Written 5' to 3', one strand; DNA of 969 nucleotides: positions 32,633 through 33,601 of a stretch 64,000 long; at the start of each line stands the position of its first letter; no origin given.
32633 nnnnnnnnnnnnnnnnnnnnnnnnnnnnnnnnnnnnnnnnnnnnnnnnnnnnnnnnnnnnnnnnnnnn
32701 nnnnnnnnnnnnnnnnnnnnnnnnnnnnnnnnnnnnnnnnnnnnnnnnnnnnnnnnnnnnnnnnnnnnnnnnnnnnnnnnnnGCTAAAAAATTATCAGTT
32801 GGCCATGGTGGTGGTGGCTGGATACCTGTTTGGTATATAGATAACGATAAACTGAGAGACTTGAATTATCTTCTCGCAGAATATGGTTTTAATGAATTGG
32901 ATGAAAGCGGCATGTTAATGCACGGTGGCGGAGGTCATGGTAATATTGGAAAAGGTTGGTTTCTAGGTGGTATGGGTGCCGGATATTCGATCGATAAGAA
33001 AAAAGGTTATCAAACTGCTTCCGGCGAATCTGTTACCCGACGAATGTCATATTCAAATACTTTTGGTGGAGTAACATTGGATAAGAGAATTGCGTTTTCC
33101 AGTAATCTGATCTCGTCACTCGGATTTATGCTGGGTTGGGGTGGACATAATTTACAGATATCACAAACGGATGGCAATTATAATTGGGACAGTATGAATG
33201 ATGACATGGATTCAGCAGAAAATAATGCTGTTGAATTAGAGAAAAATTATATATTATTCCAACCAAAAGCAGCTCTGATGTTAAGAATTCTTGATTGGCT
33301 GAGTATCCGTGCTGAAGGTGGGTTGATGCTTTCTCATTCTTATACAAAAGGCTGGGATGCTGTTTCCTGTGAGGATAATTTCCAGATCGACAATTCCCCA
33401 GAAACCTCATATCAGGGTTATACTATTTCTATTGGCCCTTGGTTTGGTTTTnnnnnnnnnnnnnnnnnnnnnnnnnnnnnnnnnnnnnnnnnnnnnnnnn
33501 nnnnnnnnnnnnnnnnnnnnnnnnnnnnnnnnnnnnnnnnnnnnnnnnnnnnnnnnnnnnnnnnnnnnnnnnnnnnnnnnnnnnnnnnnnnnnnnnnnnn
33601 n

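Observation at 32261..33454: PDZ domain fused to Gly-rich segments and an OMP-like beta-rich C-terminal region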

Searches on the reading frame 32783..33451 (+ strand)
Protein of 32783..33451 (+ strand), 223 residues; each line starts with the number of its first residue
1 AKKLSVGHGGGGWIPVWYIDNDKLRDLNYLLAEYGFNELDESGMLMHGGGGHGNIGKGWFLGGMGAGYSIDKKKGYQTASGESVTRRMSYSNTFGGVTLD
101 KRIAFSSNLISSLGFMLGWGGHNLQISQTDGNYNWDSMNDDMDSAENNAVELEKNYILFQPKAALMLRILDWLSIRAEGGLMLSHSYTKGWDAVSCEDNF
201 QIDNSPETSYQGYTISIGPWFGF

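Call 21: search_protein_representatives(protein=window:32783-33451:+)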
Query: 223 residues. Proteins with E-value up to 0.001 (for the whole library): 177; up to 1e-10: 105; up to 1e-30: 61. The best 150 are listed.
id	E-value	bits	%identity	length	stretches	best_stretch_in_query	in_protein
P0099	4.6e-72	259.3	57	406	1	3-223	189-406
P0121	7.5e-71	255.3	53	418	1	4-223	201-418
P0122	2.4e-67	243.8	50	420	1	3-223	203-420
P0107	6.0e-66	239.2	52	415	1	2-223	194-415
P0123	2.2e-64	234.1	50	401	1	3-223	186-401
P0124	7.4e-64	232.4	50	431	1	3-223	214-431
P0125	5.3e-63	229.6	48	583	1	4-223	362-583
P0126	3.6e-62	226.9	47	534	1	5-223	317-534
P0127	4.7e-62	226.5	50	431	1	2-223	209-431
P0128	1.3e-61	225.1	49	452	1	3-223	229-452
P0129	1.4e-61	225.0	51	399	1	5-223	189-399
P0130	7.8e-60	219.2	51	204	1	21-223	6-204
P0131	7.9e-59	215.9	47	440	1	10-221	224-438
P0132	3.5e-58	213.8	46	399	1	2-223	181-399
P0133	8.9e-57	209.2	45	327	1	3-223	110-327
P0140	5.0e-51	190.4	44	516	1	10-223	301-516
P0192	2.9e-19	86.4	28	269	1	11-221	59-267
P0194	2.3e-18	83.5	31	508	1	10-222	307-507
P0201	3.9e-15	72.9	32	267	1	8-223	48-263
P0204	8.4e-15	71.8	31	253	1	9-201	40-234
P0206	2.0e-14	70.6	31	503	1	18-222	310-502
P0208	3.3e-13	66.6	27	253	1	14-221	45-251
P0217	3.3e-11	60.1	26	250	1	20-220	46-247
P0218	3.6e-11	59.9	30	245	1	8-192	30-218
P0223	9.8e-11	58.5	24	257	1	20-221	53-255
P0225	9.5e-10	55.3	30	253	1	8-222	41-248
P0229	7.9e-09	52.3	27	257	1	8-222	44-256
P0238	9.8e-08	48.7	29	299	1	8-218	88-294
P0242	1.7e-07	47.9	31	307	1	8-222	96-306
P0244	2.0e-07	47.7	24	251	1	23-223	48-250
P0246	4.7e-07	46.5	30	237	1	10-218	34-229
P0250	1.1e-06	45.3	31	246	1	11-223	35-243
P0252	1.7e-06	44.6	28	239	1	9-222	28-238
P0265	1.8e-05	41.3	26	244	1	22-223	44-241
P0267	2.2e-05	41.0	29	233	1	10-223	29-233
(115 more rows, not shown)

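Call 22: search_protein_families(library=pfam, proteins=[P0125, P0126, P0140, P0194, P0206, P0208, P0217, P0223, P0229, P0244], max_evalue=0.1)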
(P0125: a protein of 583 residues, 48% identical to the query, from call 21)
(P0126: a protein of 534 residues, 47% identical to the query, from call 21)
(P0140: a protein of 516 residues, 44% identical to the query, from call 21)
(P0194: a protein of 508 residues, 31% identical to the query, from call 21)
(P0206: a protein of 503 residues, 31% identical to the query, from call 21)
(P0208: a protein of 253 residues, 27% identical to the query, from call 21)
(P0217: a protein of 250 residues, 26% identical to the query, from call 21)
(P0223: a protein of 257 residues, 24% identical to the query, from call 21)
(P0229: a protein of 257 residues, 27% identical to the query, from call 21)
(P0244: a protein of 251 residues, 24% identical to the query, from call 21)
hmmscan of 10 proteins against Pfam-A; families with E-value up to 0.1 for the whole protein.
P0125 (583 aa): 19 families
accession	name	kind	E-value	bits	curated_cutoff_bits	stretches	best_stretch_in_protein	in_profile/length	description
PF13180.12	PDZ_2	-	9.6e-12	45.5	27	1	209-297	2-78/80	PDZ domain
PF00595.29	PDZ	-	4.3e-07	30.7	23.2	1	207-284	9-78/81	PDZ domain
PF17820.7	PDZ_6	-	6.2e-07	29.5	27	1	234-264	1-31/54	PDZ domain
PF07464.16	ApoLp-III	-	0.00026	21.6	36.3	1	117-181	38-99/146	Apolipophorin-III precursor (apoLp-III)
PF03194.20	LUC7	-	0.0018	18.5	33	1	130-207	91-165/246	LUC7 N_terminus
PF04965.19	GPW_gp25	-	0.007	16.6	27.2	1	90-161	10-77/96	Baseplate wedge protein gp25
PF01963.22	TraB_PrgY_gumN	-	0.0088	16.4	26.8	1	134-213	27-109/263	TraB/PrgY/gumN family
PF12795.12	MscS_porin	-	0.012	15.7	34.4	1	118-186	66-134/238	Mechanosensitive ion channel porin domain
PF05911.16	FPP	-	0.016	13.9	40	1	115-194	680-756/871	Filament-like plant protein, long coiled-coil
PF05557.18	MAD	-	0.019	13.8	30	1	122-193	96-167/661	Mitotic checkpoint protein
PF10234.14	Cluap1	-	0.021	14.7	25.8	1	125-186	160-221/268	Clusterin-associated protein-1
PF00038.26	Filament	-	0.025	14.6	40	1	123-196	204-275/313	Intermediate filament protein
PF14685.13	PDZ_Tricorn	-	0.037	14.4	25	0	248-291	37-81/88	Tricorn protease PDZ domain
PF04048.20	Sec8_N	-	0.059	13.7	26.8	0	147-203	75-132/142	Exocyst complex component Sec8 N-terminal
PF05667.16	CCDC22_CC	-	0.064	12.8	39.2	1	86-190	148-258/477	CCDC22 protein coiled-coil region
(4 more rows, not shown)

P0126 (534 aa): 5 families
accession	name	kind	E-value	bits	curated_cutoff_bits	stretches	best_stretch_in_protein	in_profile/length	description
PF13180.12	PDZ_2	-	1.1e-15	58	27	1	163-251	3-79/80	PDZ domain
PF00595.29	PDZ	-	3.3e-07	31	23.2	1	159-239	8-80/81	PDZ domain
PF17820.7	PDZ_6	-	2.6e-06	27.5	27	1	188-237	2-50/54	PDZ domain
PF07275.16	ArdA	-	0.0037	18.3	27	1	92-238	20-143/155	Antirestriction protein (ArdA)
PF04038.17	DHNA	-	0.063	14.3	25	0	15-99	13-96/108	Dihydroneopterin aldolase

P0140 (516 aa): 5 families
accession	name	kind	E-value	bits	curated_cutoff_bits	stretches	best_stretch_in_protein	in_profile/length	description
PF13180.12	PDZ_2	-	3.7e-13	50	27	1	184-273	1-78/80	PDZ domain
PF00595.29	PDZ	-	0.00016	22.5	23.2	1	206-261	24-79/81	PDZ domain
PF17820.7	PDZ_6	-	0.00035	20.7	27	1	211-248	2-39/54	PDZ domain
PF24850.1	CC_BshC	-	0.00052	20.3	27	1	58-120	18-79/159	Bacillithiol biosynthesis BshC, C-terminal coiled-coil domain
PF11491.13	DUF3213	-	0.038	14.6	27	0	191-237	6-52/85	Protein of unknown function (DUF3213)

P0194 (508 aa): 1 family
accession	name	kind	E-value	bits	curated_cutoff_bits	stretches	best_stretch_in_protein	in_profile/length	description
PF21386.2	IntS11_C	-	0.089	13.6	27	0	43-79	33-71/92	Integrator IntS11, C-terminal domain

P0206 (503 aa): 1 family
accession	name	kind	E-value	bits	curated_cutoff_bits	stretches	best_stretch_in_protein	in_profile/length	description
PF21333.2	FST_N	-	0.027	15.1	27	1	201-259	8-59/63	Follistatin, N-terminal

P0208 (253 aa): 1 family
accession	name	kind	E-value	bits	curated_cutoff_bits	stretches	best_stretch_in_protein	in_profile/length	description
PF06143.16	Baculo_11_kDa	-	0.024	14.6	28.4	1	8-35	44-71/84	Baculovirus 11 kDa family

P0217 (250 aa): 0 families

P0223 (257 aa): 0 families

P0229 (257 aa): 0 families

P0244 (251 aa): 0 families

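Call 29: search_solved_structures(query=A2, max_evalue=1)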
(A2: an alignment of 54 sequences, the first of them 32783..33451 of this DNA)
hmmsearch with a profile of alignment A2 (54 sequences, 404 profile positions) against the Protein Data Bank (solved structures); distinct sequences matched with E-value up to 1: 280 (the best 60 are shown).
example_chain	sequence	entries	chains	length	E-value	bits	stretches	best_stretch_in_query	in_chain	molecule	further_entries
7xs0_A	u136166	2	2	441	1.3e-21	80.3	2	56-178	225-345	Periplasmic serine endoprotease DegP-like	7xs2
5y2d_A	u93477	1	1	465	1.5e-21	80.1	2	56-178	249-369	Periplasmic serine endoprotease DegP-like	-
22kg_A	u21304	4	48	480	2.7e-17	66.1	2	66-172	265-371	Probable periplasmic serine endoprotease DegP-like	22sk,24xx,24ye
4ynn_A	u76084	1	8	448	1.8e-16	63.3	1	67-172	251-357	Protease DO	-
6jjk_A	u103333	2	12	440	3.8e-16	62.3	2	62-171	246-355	Periplasmic serine endoprotease DegP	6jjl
3otp_A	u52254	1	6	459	3.9e-16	62.2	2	62-171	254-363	Protease do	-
3mh4_A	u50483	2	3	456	4.1e-16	62.2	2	62-171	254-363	Protease do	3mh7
3mh5_A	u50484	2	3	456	4.1e-16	62.2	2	62-171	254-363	Protease do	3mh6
1ky9_A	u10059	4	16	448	4.1e-16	62.2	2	62-171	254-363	PROTEASE DO | Periplasmic serine endoprotease DegP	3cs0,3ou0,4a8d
2zle_A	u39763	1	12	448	4.1e-16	62.2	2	62-171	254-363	Protease do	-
6jjo_A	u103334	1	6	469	4.7e-16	62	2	62-171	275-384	Periplasmic serine endoprotease DegP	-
3pv5_A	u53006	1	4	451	6.3e-16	61.6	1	67-171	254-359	DegQ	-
3pv3_A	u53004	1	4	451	6.3e-16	61.6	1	67-171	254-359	DegQ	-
3pv2_A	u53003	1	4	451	6.3e-16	61.6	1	67-171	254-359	DegQ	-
6z05_A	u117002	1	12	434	7.5e-15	58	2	60-170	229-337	DegQ family serine endoprotease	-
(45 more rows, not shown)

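Call 30: list_cluster_members(proteins=[P0201, P0204, P0229, P0208, P0217, P0194, P0206, P0125, P0192, P0223])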
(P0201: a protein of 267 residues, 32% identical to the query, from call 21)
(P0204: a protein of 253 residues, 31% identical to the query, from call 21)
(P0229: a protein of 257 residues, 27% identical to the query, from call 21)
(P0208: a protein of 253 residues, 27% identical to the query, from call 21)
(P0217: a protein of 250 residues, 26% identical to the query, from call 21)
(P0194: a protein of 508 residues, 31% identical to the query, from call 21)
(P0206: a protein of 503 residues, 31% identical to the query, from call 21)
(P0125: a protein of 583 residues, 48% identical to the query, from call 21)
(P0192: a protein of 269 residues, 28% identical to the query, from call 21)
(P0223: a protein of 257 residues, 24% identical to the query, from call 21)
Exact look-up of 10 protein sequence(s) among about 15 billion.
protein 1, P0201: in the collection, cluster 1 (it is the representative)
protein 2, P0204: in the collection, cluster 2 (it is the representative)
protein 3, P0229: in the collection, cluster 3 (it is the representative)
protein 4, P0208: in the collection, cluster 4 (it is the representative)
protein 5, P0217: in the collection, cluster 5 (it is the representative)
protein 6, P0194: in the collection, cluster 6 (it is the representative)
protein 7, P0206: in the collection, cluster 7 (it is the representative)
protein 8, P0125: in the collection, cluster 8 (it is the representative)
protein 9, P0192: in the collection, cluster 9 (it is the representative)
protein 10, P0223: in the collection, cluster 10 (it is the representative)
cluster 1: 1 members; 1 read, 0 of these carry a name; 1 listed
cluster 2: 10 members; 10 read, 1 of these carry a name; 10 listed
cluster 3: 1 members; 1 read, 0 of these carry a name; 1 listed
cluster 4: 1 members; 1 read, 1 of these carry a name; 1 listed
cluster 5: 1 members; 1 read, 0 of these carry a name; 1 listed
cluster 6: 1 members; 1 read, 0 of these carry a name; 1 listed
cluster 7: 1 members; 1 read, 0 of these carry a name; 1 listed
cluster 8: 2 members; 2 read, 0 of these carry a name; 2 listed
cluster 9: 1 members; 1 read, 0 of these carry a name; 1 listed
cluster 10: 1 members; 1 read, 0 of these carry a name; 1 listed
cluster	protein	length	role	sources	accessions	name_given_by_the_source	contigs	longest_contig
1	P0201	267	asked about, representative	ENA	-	-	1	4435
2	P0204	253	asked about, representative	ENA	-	-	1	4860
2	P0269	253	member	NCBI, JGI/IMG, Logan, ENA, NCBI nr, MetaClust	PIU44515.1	MAG: hypothetical protein COS95_08675 [Ignavibacteriales bacterium ... | \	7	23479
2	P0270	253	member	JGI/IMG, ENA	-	-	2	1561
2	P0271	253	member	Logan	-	-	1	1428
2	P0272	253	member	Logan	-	-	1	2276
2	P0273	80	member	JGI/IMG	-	-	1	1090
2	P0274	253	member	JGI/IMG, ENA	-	-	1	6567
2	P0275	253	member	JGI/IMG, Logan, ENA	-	-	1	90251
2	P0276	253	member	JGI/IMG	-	-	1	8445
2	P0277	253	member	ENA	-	-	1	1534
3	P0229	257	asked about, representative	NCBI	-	-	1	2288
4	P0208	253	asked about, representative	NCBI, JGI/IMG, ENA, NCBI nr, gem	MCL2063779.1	MAG: hypothetical protein FWG98_05355 [Candidatus Cloacimonetes bacterium] | hypothetical protein [Candidatus Cloacimonadota bacterium]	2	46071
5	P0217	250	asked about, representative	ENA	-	-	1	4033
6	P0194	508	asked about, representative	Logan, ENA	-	-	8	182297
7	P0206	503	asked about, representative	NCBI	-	-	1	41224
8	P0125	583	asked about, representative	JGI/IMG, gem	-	-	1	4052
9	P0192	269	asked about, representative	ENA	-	-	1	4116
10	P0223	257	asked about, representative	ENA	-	-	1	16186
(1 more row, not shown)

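Call 33: predict_structure(alignment_id=A2)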
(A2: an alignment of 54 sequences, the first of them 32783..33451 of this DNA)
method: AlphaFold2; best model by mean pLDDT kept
length: 223 residues; sequences in the alignment: 54
mean_pLDDT: 88.7   pTM: 0.82
mean pLDDT of the five models: 88.7, 88.2, 88.1, 87.3, 84.5
residues with pLDDT >= 90: 139; 70-90: 66; 50-70: 17; < 50: 1
segments of 3 or more residues with pLDDT < 50: none
pLDDT, mean of each block of 10 residues (from residue 1): 81 94 90 85 94 95 96 86 88 97 94 97 88 57 70 95 95 94 91 84 83 96 86
secondary structure, 60 per line:
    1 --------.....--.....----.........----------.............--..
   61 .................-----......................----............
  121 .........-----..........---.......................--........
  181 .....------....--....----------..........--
elements in order: E9-13 E16-20 H25-33 E44-56 E59-77 E83-104 E109-129 H135-144 E148-170 E173-185 E192-195 E198-201 E212-221

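Call 36: fold_search(model_id=the predicted structure, library=pdb)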
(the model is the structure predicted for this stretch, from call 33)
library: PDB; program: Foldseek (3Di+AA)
matches with E <= 10: 851; with E <= 0.001: 12
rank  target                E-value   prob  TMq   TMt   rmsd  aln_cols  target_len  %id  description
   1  3qrc_A                5.8e-05  1.00  0.41  0.56   7.0       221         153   10  The crystal structure of Ail, the attachment invasion locus protein of Yersinia pestis, in complex with the heparin an (released 2011-11-23)
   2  9nh1_A                7.5e-05  1.00  0.52  0.47  10.3       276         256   10  In situ cryo-EM structure of porin I of the Legionella Dot/Icm T4SS machine (released 2025-09-17)
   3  3qrc_B                8.2e-05  1.00  0.41  0.56   7.1       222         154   10  The crystal structure of Ail, the attachment invasion locus protein of Yersinia pestis, in complex with the heparin an (released 2011-11-23)
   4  3qra                  1.2e-04  1.00  0.39  0.52   8.0       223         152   11  The crystal structure of Ail, the attachment invasion locus protein of Yersinia pestis (released 2011-11-23)
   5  9fzc_A                2.6e-04  1.00  0.51  0.64   7.1       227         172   10  Structure of OmpA-short in complex with nanobody Nb01 (released 2024-07-17)
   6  9a2m_MODEL_1_A        2.9e-04  1.00  0.45  0.31   8.4       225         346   10  Model of E. coli OmpA by in-cell photo-crosslinking MS and deep learning (released 2023-02-24)
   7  9fzd_A                4.8e-04  1.00  0.47  0.57   6.6       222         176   12  Structure of OmpA-long in complex with nanobody Nb39 (released 2024-07-17)
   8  9nh1_B                6.8e-04  1.00  0.51  0.44  10.8       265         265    9  In situ cryo-EM structure of porin I of the Legionella Dot/Icm T4SS machine (released 2025-09-17)
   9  4fuv                  6.8e-04  1.00  0.41  0.43  10.5       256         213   10  Crystal Structure of Acinetobacter baumannii CarO (released 2013-07-10)
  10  1bxw                  8.4e-04  1.00  0.46  0.58   8.1       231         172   10  OUTER MEMBRANE PROTEIN A (OMPA) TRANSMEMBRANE DOMAIN (released 1998-10-14)
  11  9nh1_C                8.4e-04  1.00  0.52  0.46   9.6       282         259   10  In situ cryo-EM structure of porin I of the Legionella Dot/Icm T4SS machine (released 2025-09-17)
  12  6qam_MODEL_1_A        8.8e-04  1.00  0.37  0.39  14.2       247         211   11  Solution NMR structure of outer membrane protein AlkL (released 2020-01-15)
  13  8qxp                  1.6e-03  1.00  0.48  0.58   7.6       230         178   10  Crystal structure of the outer membrane porin OmpW from Klebsiella pneumoniae (released 2024-01-24)
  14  1qj9                  1.6e-03  1.00  0.35  0.46   8.3       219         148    8  CRYSTAL STRUCTURE OF THE OUTER MEMBRANE PROTEIN OMPX FROM ESCHERICHIA COLI (released 1999-10-06)
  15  2x56                  2.2e-03  0.99  0.36  0.30  13.1       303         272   10  Yersinia Pestis Plasminogen Activator Pla (Native) (released 2010-07-28)
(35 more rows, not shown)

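Call 48: search_protein_families(library=pfam, proteins=[P0218, P0225, P0238, P0242, P0246, P0250, P0252, P0265, P0267, window:32783-33451:+], max_evalue=1)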
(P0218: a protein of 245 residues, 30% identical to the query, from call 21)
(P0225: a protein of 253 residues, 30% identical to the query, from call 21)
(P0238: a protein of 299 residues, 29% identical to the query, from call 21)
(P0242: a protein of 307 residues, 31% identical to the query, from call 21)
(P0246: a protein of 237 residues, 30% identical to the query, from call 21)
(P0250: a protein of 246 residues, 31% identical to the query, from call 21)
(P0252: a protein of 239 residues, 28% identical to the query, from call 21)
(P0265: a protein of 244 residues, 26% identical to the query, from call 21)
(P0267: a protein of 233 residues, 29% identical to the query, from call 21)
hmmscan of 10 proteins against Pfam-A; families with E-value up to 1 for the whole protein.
P0218 (245 aa): 0 families

P0225 (253 aa): 0 families

P0238 (299 aa): 0 families

P0242 (307 aa): 1 family
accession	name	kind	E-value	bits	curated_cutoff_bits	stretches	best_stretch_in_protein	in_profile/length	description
PF12399.14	BCA_ABC_TP_C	-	0.1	12.6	25.5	1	154-165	1-12/27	Branched-chain amino acid ATP-binding cassette transporter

P0246 (237 aa): 0 families

P0250 (246 aa): 0 families

P0252 (239 aa): 1 family
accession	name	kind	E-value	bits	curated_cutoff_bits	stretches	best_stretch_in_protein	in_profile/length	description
PF18379.6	FERM_F1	-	0.67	10.5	26.1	0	184-198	77-91/96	FERM F1 ubiquitin-like domain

P0265 (244 aa): 0 families

P0267 (233 aa): 1 family
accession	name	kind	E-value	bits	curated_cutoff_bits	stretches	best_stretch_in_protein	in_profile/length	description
PF13505.12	OMP_b-brl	-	0.072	13.7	28.7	0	16-135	8-115/175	Outer membrane protein beta-barrel domain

window:32783-33451:+ (223 aa): 0 families
